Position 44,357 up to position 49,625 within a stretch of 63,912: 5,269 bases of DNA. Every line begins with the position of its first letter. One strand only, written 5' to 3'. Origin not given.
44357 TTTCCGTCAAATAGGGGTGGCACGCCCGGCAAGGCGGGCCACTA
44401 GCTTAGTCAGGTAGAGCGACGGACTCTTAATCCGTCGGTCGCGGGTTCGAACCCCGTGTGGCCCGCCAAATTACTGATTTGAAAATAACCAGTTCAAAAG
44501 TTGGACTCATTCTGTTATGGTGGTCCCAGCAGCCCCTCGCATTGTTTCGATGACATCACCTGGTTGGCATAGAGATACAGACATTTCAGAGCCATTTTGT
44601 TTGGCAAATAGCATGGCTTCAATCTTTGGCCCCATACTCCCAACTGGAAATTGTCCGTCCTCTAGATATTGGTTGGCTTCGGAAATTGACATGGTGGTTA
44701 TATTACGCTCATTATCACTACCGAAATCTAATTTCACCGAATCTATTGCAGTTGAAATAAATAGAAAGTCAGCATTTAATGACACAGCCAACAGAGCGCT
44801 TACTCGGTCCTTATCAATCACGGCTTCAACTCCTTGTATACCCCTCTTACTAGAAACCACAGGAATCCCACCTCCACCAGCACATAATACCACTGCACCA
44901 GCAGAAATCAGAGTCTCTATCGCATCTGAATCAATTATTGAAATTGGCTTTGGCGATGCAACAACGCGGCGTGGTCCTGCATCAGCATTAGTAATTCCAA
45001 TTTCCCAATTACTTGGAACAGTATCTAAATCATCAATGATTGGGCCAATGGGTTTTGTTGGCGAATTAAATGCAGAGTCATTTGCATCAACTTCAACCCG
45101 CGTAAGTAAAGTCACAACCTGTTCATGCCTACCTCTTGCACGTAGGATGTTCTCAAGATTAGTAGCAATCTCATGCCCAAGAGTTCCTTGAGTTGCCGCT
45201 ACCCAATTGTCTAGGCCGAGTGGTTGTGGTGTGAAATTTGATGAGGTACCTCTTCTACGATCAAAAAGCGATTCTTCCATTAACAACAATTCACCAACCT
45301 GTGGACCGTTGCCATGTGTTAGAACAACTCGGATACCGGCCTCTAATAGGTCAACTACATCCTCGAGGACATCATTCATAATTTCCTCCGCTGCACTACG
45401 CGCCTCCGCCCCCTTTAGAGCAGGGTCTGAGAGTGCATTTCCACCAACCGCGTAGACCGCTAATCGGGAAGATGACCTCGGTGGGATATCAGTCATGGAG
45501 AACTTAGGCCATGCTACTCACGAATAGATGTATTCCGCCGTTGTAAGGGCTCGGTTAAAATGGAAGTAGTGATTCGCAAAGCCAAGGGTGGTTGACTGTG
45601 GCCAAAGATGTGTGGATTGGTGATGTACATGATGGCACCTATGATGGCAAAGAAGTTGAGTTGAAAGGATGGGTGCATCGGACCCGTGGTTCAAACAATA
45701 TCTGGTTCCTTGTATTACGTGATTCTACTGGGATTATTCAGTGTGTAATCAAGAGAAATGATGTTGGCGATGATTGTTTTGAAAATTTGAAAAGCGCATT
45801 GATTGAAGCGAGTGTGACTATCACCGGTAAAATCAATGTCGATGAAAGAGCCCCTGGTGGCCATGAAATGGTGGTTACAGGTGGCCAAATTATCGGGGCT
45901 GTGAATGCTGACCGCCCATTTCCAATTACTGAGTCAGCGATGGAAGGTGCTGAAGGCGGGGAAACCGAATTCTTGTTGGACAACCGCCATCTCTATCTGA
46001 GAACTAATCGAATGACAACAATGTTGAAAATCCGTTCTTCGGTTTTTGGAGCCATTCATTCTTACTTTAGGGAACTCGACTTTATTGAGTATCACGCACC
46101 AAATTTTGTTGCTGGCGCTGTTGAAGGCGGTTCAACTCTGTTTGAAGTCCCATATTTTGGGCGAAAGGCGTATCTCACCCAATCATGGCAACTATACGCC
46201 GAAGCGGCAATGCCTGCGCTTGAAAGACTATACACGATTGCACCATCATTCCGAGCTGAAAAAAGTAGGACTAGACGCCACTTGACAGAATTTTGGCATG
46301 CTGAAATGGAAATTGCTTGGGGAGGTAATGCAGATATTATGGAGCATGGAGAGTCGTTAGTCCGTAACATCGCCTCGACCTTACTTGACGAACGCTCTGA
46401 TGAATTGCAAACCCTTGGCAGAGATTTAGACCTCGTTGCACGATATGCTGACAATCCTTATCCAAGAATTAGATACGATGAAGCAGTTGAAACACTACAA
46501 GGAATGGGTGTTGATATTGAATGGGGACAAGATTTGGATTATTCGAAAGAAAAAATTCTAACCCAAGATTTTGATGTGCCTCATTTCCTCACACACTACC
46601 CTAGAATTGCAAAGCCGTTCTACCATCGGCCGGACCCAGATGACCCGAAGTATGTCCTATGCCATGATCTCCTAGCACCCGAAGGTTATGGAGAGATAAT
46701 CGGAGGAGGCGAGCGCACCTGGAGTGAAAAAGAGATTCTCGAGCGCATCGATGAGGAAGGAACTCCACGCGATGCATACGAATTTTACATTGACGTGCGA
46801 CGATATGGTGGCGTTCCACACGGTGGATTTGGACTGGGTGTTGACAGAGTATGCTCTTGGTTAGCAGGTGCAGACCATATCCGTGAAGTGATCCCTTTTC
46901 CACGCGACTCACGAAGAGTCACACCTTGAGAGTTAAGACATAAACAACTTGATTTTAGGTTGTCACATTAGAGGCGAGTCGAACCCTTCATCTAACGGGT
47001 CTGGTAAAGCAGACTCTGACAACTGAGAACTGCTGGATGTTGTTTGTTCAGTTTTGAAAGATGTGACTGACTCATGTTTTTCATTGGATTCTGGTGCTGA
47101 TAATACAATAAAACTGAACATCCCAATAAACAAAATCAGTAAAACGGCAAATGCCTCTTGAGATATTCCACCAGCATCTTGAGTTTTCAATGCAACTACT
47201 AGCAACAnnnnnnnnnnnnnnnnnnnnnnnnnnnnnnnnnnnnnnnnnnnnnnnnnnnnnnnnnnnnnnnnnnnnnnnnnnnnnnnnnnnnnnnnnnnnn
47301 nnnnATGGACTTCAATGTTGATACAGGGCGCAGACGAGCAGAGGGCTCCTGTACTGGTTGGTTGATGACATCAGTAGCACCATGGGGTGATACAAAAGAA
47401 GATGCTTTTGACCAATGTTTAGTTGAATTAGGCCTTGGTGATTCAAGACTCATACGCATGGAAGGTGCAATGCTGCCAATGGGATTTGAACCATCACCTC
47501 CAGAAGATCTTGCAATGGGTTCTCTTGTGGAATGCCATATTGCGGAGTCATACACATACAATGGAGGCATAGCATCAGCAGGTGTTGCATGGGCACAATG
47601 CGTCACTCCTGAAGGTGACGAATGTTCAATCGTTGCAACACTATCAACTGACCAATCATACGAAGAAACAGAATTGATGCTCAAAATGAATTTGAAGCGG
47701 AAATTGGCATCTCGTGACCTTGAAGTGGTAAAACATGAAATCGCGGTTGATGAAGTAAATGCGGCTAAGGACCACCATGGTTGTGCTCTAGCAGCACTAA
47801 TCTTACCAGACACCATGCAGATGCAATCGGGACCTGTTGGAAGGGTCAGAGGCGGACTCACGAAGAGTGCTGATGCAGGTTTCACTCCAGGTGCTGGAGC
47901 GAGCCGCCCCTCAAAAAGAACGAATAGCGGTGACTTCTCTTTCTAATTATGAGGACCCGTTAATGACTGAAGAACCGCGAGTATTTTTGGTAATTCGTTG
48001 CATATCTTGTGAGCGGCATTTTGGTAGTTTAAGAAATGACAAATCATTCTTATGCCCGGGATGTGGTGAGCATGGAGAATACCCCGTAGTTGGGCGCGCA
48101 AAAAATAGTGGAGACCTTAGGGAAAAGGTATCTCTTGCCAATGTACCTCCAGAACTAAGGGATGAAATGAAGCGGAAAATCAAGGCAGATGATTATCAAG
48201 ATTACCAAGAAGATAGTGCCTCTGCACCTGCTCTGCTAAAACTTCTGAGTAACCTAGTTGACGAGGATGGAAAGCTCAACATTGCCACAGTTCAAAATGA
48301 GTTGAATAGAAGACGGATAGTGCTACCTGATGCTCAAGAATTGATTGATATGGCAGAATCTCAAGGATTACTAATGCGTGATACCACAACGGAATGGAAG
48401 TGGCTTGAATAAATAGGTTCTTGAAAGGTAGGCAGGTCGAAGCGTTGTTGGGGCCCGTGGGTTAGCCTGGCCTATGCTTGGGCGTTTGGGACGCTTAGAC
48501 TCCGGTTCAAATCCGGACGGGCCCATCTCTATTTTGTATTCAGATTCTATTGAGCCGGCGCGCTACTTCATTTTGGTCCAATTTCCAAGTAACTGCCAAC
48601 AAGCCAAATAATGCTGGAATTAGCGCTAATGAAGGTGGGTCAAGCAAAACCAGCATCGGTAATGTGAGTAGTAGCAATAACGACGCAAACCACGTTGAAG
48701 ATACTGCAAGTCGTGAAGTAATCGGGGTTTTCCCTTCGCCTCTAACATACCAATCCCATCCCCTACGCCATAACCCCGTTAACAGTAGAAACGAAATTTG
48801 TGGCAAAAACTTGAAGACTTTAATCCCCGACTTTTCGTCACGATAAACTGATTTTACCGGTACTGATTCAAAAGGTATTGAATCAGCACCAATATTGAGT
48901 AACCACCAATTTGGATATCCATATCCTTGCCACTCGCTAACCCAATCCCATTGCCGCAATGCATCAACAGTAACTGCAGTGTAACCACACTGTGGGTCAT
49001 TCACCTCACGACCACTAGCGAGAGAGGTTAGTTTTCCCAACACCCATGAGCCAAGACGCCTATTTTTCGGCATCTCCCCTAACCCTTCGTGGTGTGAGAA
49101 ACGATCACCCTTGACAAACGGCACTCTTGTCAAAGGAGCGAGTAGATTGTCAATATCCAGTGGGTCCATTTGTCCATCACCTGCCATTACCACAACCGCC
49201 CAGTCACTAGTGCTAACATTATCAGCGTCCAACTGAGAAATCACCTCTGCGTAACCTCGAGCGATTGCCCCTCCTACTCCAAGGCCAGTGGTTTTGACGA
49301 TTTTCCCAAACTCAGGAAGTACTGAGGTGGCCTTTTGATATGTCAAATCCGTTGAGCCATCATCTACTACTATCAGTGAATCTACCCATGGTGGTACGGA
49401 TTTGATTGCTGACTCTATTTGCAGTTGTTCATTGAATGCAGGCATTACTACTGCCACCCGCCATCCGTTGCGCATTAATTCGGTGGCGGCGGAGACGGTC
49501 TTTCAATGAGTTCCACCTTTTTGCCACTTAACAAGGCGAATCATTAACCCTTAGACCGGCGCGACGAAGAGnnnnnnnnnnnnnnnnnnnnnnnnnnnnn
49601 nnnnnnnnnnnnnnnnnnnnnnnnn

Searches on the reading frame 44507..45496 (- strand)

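Call 54: search_protein_families(library=pfam, max_evalue=0.001, proteins=[window:44507-45496:-])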
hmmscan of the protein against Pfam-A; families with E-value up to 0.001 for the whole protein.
window:44507-45496:- (329 aa): 1 family
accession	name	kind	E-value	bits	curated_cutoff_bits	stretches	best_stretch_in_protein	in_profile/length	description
PF00696.33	AA_kinase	-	3.6e-23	82.9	24.9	1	12-303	2-228/234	Amino acid kinase family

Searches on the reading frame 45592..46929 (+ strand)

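Call 54: search_protein_families(library=pfam, max_evalue=0.001, proteins=[window:45592-46929:+])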
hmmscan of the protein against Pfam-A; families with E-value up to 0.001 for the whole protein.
window:45592-46929:+ (445 aa): 2 families
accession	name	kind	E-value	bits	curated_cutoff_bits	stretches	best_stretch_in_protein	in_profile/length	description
PF00152.25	tRNA-synt_2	-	1.4e-69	235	25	1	126-439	3-307/308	tRNA synthetases class II (D, K and N)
PF01336.31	tRNA_anti-codon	-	2.7e-14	53.3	27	1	22-97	1-71/75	OB-fold nucleic acid binding domain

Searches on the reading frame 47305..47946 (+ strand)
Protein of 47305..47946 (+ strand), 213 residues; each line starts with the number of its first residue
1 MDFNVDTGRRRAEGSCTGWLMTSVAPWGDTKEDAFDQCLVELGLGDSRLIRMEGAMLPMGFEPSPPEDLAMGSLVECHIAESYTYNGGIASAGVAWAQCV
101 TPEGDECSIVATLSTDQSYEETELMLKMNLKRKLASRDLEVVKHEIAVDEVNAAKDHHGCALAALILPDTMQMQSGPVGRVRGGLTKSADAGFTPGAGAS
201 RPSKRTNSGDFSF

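Call 54: search_protein_families(library=pfam, max_evalue=0.001, proteins=[window:47305-47946:+])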
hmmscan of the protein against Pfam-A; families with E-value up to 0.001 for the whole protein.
window:47305-47946:+ (213 aa): 1 family
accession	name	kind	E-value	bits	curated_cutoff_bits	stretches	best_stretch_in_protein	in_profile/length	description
PF01862.21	PvlArgDC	-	6.5e-09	36.3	22.7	1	28-167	14-160/161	Pyruvoyl-dependent arginine decarboxylase (PvlArgDC)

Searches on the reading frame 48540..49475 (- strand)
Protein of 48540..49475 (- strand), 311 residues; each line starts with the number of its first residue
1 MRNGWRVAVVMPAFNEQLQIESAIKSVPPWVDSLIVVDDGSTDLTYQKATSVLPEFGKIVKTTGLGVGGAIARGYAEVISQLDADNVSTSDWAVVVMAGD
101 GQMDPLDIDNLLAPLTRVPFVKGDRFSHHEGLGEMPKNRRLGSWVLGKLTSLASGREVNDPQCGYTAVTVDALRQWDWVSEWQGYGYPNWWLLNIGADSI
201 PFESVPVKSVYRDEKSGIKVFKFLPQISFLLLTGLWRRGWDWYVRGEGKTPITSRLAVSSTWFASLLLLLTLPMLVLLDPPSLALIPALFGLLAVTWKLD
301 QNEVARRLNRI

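Call 54: search_protein_families(library=pfam, max_evalue=0.001, proteins=[window:48540-49475:-])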
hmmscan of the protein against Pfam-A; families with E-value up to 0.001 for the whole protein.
window:48540-49475:- (311 aa): 1 family
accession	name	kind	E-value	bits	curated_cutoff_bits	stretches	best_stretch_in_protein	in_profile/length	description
PF00535.33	Glycos_transf_2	-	4.8e-12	46.6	23.3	1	9-173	2-164/168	Glycosyl transferase family 2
